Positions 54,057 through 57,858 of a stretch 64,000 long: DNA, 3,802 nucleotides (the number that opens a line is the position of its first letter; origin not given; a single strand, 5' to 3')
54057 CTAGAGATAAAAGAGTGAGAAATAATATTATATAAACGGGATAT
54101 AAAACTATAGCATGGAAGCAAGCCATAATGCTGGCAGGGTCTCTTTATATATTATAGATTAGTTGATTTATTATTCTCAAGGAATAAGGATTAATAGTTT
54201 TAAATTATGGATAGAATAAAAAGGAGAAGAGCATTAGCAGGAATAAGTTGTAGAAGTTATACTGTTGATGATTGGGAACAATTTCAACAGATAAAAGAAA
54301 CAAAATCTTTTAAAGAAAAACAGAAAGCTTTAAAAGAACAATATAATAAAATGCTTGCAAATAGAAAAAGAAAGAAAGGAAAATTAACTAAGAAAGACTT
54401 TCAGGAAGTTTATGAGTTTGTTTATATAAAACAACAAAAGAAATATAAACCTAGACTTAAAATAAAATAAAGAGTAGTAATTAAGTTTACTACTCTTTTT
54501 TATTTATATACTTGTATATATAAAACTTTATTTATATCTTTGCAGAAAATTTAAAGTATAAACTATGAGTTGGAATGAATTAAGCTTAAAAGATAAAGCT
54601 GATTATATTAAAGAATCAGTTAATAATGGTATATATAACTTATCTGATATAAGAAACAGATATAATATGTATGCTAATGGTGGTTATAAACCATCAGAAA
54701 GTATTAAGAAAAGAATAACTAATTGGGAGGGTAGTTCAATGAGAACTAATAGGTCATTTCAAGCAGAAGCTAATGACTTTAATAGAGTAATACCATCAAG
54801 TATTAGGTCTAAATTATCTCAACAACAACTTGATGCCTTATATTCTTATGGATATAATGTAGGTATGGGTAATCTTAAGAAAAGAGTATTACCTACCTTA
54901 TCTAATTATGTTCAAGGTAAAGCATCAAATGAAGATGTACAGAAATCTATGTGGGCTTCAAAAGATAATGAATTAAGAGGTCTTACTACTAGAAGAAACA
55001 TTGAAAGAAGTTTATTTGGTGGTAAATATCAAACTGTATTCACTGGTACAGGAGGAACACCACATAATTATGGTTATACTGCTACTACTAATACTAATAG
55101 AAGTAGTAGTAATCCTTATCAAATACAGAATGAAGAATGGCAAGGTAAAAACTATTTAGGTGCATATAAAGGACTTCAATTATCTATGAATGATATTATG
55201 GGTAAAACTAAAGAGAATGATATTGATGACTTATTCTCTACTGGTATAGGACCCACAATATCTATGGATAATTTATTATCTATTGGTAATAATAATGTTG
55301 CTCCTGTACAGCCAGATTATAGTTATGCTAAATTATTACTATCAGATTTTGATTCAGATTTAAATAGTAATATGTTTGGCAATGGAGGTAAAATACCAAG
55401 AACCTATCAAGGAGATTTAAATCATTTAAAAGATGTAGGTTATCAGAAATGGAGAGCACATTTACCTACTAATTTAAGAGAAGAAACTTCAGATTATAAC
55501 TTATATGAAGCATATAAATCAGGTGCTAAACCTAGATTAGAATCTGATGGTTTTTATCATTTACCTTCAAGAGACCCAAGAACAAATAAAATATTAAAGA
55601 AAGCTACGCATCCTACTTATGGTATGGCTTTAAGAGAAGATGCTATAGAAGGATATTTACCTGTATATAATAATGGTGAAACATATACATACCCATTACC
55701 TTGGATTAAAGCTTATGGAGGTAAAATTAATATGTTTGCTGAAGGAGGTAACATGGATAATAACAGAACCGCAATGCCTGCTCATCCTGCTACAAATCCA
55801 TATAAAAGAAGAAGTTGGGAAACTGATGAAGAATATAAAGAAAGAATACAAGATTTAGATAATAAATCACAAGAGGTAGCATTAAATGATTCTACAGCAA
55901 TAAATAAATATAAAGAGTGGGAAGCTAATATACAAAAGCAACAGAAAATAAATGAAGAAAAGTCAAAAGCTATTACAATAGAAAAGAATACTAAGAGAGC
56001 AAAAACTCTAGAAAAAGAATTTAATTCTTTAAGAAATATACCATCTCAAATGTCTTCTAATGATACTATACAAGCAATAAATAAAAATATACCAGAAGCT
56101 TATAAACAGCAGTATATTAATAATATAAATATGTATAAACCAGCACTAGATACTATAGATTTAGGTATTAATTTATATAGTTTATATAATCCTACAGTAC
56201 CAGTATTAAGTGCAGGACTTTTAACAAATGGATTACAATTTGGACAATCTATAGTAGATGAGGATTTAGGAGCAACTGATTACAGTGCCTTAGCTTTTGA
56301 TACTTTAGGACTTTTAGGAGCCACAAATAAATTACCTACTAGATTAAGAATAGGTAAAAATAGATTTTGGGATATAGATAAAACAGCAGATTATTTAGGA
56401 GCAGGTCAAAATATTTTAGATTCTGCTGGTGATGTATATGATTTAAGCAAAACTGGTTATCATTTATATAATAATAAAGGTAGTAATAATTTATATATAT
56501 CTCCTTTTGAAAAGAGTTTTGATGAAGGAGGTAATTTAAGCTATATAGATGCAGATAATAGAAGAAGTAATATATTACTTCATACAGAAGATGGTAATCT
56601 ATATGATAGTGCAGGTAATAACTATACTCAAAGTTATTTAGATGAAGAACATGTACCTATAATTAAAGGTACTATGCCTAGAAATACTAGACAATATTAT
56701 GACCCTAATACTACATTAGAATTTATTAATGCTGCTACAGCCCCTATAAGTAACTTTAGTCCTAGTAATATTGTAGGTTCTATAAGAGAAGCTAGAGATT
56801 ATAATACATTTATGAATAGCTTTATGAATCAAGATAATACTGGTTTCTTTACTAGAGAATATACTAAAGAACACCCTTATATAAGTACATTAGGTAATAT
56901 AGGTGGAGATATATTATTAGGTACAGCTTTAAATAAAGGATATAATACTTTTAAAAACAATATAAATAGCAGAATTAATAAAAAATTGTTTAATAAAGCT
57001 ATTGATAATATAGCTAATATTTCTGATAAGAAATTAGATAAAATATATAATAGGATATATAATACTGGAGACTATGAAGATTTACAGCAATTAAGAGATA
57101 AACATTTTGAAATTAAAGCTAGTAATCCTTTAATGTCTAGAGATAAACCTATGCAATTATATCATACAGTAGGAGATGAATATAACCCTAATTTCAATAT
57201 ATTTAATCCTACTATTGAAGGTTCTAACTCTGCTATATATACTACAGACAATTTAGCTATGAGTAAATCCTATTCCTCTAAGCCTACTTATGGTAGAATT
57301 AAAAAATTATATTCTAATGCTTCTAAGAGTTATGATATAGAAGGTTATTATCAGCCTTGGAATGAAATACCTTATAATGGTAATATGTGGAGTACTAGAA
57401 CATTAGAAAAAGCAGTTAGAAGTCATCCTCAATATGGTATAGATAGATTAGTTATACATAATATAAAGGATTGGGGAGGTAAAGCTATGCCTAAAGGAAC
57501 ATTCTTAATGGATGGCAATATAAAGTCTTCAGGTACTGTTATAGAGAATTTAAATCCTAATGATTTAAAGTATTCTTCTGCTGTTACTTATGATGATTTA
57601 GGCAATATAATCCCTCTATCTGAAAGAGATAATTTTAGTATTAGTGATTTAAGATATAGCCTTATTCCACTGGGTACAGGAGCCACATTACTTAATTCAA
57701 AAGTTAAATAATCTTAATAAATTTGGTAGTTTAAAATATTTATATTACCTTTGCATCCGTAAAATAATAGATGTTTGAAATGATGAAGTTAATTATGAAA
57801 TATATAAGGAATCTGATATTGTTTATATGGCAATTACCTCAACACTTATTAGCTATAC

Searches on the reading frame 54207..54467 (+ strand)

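Call 18: search_protein_families(library=pfam, proteins=[window:54207-54467:+], max_evalue=0.01)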
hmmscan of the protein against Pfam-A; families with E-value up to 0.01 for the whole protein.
window:54207-54467:+ (87 aa): 1 family
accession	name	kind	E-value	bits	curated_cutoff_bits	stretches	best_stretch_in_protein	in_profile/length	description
PF12322.14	T4_baseplate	-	0.0015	18.7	24.5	1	12-68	15-69/219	T4 bacteriophage base plate protein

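Call 79: search_protein_families(library=pfam, proteins=[window:54207-54467:+], max_evalue=10)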
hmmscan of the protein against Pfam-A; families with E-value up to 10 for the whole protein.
window:54207-54467:+ (87 aa): 3 families
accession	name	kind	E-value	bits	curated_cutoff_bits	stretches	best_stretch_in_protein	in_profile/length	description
PF12322.14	T4_baseplate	-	0.0015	18.7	24.5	1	12-68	15-69/219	T4 bacteriophage base plate protein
PF21183.3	HAT1_C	-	0.011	16.6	27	1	27-70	7-48/52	Histone acetyltransferase type B catalytic subunit, C-terminal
PF25284.1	DUF7874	-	0.2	12.2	30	1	37-74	44-78/136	Family of unknown function (DUF7874)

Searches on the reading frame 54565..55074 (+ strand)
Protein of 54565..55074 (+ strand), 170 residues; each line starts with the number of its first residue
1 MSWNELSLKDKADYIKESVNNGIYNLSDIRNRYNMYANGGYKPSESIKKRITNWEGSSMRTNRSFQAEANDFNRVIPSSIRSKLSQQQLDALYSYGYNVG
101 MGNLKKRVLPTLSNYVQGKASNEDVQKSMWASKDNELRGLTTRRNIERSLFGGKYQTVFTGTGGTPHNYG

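Call 78: search_solved_structures(query=window:54565-55074:+, max_evalue=1, show_alignments=2)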
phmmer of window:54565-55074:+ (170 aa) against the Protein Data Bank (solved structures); distinct sequences matched with E-value up to 1: 9.
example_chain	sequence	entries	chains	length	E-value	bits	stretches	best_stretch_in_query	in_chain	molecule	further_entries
9kbs_A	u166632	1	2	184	3.7e-07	33.7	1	64-151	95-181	Lysozyme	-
6et6_A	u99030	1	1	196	1.1e-05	28.9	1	63-151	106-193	Lysozyme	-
3hdf_A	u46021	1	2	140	9.6e-05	25.9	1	76-150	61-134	Lysozyme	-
9kbq_A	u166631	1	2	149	0.00012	25.6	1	68-151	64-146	Lysozyme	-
3hde_A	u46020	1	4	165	0.00014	25.3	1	76-150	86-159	Lysozyme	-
4zpu_A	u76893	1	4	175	0.0002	24.8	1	78-150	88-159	Lysozyme RrrD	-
8b2s_A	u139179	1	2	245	0.031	17.7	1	65-152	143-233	GH24 family muramidase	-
9kbt_A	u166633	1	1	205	0.069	16.6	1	80-151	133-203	Lysozyme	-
8app_A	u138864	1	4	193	0.13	15.6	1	69-152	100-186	Endolysin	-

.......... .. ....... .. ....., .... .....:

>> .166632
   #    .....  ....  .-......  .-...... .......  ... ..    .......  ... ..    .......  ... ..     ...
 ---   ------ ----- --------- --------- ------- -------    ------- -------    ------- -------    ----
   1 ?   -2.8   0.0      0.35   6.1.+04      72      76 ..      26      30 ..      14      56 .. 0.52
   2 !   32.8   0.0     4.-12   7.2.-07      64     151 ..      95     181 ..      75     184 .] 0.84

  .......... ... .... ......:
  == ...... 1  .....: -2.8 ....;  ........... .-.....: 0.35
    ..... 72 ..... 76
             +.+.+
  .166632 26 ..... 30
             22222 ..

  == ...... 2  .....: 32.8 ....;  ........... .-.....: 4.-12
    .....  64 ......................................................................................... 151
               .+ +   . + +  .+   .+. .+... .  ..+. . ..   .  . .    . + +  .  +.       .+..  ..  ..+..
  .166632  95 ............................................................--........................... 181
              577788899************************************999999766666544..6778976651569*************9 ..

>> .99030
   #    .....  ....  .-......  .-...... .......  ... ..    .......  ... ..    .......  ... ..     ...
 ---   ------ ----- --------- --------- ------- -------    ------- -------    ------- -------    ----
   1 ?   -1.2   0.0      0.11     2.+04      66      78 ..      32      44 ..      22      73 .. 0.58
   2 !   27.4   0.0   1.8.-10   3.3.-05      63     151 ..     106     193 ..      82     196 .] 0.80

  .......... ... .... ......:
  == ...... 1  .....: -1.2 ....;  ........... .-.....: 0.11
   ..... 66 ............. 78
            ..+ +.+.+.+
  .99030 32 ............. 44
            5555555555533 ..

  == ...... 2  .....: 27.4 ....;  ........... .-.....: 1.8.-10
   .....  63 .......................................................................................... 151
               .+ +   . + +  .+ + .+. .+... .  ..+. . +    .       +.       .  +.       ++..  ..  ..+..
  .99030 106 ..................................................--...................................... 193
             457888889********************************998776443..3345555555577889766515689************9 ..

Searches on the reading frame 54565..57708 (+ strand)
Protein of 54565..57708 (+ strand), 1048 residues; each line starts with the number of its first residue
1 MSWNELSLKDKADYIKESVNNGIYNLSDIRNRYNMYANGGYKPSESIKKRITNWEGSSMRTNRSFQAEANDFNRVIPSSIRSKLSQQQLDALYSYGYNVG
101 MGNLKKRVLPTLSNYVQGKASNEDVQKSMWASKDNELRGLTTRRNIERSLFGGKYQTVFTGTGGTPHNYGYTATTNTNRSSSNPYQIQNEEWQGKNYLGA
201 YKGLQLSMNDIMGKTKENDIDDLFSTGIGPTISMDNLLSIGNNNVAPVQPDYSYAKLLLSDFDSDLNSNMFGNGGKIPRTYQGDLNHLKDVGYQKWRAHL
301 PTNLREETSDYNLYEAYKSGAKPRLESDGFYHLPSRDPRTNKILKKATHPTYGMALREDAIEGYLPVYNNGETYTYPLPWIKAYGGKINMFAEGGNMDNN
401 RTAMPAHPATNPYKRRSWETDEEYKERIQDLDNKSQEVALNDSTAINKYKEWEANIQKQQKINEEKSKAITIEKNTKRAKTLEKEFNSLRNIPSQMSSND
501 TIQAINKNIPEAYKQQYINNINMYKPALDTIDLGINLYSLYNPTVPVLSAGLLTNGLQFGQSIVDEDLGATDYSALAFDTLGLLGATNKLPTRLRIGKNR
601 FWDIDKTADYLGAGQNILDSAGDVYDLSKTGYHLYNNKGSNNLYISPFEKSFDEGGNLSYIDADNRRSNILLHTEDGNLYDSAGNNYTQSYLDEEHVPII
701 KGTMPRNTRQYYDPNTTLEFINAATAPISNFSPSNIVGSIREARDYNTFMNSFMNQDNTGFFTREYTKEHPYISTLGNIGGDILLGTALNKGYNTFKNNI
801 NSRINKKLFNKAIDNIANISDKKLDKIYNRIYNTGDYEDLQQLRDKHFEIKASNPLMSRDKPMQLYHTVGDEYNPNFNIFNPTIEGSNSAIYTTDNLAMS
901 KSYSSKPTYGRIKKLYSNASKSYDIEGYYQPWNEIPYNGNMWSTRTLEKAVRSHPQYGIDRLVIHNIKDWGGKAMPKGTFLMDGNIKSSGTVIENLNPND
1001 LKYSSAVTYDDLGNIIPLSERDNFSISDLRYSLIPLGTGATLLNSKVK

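Call 4: search_protein_families(library=pfam, proteins=[window:54565-57708:+], max_evalue=1)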
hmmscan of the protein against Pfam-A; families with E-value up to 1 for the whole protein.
window:54565-57708:+ (1048 aa): 2 families
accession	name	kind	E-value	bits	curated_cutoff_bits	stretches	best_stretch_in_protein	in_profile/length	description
PF00959.24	Phage_lysozyme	-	3e-09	37.7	22.3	1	61-147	40-125/125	Phage lysozyme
PF18760.7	ART-PolyVal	-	0.0076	17.5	31.2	1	861-935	5-74/140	ADP-Ribosyltransferase in polyvalent proteins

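Call 5: search_protein_families(library=phrogs, proteins=[window:54565-57708:+], max_evalue=0.01)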
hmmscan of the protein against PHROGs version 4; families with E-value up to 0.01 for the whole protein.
window:54565-57708:+ (1048 aa): 5 families
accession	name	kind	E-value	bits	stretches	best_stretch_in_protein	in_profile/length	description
phrog_7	-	lysis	3.3e-08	33.1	1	72-160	616-704/873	endolysin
phrog_7910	-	lysis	3.7e-08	34.8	1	66-149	7-89/96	endolysin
phrog_10457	-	lysis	2.6e-07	31.8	1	67-151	10-93/95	endolysin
phrog_33083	-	lysis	0.0015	18.3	1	68-152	58-141/456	endolysin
phrog_28234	-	lysis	0.0036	17.4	1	69-154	137-222/372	endolysin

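Call 14: search_dna_similar(query=window:54565-57708:+, collection=phages, mode=protein, max_rows=30, max_evalue=0.001)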
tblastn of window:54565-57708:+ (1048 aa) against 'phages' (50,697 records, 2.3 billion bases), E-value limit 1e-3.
Records with a match: 11; places in all: 11; records where one place covers at least 80% of the query: 0.
Best place of each record, by identity: 60-80% 2; <60% 9.
By first word of the organism name: uncultured 5; Escherichia 4; Edwardsiella 2.
By host as written in the record: - 7; Escherichia coli 3; Escherichia coli Eco-21 1.
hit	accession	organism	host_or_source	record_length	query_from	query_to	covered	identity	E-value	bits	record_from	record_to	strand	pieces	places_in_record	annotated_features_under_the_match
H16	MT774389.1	uncultured phage cr116_1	human feces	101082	3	152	14%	61.3%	5e-51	203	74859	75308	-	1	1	lysozyme | HU/IHF-like protein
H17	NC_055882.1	uncultured phage cr116_1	human feces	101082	3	152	14%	61.3%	5e-51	203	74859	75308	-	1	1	VOG4565 | HU/IHF-like protein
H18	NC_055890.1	uncultured phage cr56_1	human feces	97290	293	408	11%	43.2%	1e-11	75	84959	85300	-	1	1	hypothetical protein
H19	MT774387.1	uncultured phage cr111_1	human feces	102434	280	398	11%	31.6%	8e-4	50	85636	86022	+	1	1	hypothetical protein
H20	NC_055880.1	uncultured phage cr111_1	human feces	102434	280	398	11%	31.6%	8e-4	50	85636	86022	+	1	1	hypothetical protein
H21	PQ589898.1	Escherichia phage Alux-21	Escherichia coli Eco-21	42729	64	153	9%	36.3%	1e-5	56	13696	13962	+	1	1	lysozyme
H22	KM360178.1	Escherichia phage vB_EcoM-ep3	Escherichia coli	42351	64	153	9%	36.3%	1e-5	56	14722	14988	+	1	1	lysin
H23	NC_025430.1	Escherichia phage vB_EcoM-ep3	Escherichia coli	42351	64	153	9%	36.3%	1e-5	56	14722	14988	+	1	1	endolysin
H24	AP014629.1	Edwardsiella phage GF-2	-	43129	61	151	9%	34.8%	1e-4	52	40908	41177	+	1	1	putative lysozyme | hypothetical protein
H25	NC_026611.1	Edwardsiella phage GF-2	-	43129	61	151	9%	34.8%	1e-4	52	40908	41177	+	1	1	endolysin | Rz-like spanin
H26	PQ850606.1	Escherichia phage HeidiAbel_Bas97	Escherichia coli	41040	72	153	8%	36.1%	1e-4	52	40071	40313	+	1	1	endolysin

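Call 17: get_annotated_region(hit=H16, flank=5000)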
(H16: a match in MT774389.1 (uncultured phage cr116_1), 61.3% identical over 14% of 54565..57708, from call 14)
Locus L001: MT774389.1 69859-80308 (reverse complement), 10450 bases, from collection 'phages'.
description: Uncultured phage cr116_1, complete genome.
organism: uncultured phage cr116_1 (NCBI taxid 2772073)
taxonomy: Viruses; Duplodnaviria; Heunggongvirae; Uroviricota; Caudoviricetes; Crassvirales; Steigviridae; Asinivirinae; Pamirivirus; Pamirivirus faecium
host: -; source: human feces; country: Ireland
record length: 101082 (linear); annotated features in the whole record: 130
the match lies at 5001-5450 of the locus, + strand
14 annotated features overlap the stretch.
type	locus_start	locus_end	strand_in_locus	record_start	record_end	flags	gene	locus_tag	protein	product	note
CDS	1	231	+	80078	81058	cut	-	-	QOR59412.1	double-stranded DNA binding domain protein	gp_24148; Contains double-stranded DNA binding domain [phiCrAss001]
CDS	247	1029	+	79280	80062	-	-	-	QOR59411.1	hypothetical protein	gp_24147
CDS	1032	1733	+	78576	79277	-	-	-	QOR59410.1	hypothetical protein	gp_24146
CDS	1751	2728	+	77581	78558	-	-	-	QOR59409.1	hypothetical protein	gp_24145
CDS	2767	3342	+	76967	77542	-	-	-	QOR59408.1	hypothetical protein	gp_24144; Contains tetratricopeptide repeat [phiCrAss001]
CDS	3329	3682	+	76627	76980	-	-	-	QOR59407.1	hypothetical protein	gp_24143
CDS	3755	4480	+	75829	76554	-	-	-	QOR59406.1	hypothetical protein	gp_24142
CDS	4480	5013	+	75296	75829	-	-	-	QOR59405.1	HU/IHF-like protein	gp_24141; HU/IHF-like [phiCrAss001]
CDS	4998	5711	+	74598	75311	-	-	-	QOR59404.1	lysozyme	gp_24140; VOG4565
CDS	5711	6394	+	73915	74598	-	-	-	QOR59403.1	tail tubular protein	gp_24139; Tail tubular protein [phiCrAss001]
CDS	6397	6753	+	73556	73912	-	-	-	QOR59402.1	hypothetical protein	gp_24138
CDS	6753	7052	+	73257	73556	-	-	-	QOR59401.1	hypothetical protein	gp_24137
CDS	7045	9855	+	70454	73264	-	-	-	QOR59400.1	hypothetical protein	gp_24136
CDS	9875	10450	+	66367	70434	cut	-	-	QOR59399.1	stabilization protein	gp_24135; Phage stabilization protein [phiCrAss001]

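Call 62: get_annotated_region(hit=H18, flank=6000)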
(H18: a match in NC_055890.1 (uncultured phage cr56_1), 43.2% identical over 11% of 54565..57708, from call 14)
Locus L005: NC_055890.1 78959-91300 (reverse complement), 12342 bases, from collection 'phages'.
description: CrAssphage cr56_1, complete genome.
organism: uncultured phage cr56_1 (NCBI taxid 2772081)
taxonomy: Viruses; Duplodnaviria; Heunggongvirae; Uroviricota; Caudoviricetes; Crassvirales; Suoliviridae; Loutivirinae; Buchavirus; Buchavirus faecalis
host: -; source: human feces; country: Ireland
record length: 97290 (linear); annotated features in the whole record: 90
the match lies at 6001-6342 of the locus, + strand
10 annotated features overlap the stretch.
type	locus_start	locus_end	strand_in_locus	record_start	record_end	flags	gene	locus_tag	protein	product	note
CDS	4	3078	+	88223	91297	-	-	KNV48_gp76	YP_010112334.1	terminase large subunit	gp_67376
CDS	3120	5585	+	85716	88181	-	-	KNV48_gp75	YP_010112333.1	portal protein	gp_67375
CDS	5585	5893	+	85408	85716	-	-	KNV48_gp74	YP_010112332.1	protease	gp_67374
CDS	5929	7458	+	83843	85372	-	-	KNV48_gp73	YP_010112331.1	hypothetical protein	gp_67373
CDS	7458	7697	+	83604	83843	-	-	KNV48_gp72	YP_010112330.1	transcriptional regulator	gp_67372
CDS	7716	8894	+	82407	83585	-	-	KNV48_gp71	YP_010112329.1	regulatory protein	gp_67371; Regulatory protein RecX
CDS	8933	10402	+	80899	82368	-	-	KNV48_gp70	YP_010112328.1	major head protein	gp_67370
CDS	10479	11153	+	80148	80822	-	-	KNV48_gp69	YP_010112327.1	homing endonuclease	gp_67369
CDS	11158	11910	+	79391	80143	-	-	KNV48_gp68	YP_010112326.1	RecA protein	gp_67368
CDS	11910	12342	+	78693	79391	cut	-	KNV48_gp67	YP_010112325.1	hypothetical protein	gp_67367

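Call 90: search_protein_families(library=ncbifam, proteins=[window:54565-57708:+], max_evalue=0.1)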
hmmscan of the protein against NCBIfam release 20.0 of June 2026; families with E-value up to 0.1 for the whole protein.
window:54565-57708:+ (1048 aa): 1 family
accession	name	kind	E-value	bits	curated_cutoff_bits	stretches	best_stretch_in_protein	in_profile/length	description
NF058676.1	BaGTA_endo_BgtA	equivalog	3e-06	26.9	315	1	65-151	60-145/220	gene transfer agent endolysin BgtA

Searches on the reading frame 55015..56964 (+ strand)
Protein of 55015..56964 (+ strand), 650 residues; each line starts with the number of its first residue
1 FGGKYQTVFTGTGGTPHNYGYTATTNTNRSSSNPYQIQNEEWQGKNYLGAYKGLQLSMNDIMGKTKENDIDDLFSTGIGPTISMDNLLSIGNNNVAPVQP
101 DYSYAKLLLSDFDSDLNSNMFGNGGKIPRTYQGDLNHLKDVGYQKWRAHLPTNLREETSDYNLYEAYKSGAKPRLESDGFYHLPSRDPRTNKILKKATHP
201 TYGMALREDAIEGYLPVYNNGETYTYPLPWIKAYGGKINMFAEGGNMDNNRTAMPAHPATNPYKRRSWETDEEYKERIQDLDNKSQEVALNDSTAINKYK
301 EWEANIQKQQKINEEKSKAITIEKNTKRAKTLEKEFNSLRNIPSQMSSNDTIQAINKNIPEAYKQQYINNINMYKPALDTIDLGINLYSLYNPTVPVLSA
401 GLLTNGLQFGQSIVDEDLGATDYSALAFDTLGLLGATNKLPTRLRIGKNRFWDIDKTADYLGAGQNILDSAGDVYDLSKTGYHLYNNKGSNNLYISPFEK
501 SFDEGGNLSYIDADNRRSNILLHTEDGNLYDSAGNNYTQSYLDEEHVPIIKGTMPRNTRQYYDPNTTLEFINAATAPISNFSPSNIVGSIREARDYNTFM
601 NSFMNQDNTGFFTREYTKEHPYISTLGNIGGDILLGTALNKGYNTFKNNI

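Call 71: search_protein_families(library=phrogs, proteins=[window:55015-56964:+], max_evalue=0.01)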
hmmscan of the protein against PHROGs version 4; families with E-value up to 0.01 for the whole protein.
window:55015-56964:+ (650 aa): 0 families

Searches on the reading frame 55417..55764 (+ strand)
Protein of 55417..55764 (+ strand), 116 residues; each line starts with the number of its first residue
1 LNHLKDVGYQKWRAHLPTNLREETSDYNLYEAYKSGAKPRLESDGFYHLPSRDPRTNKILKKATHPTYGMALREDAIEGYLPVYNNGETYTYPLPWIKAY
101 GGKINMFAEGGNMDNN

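Call 63: find_homologous_proteins(query=window:55417-55764:+, max_evalue=0.001)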
Query window:55417-55764:+ (116 aa): 2 proteins with E <= 0.001 among 4 candidates.
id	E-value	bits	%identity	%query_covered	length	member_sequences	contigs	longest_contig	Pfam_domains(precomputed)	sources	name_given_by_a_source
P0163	1.7e-20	91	98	38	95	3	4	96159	-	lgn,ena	-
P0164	2.3e-10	59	64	43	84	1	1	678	-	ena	-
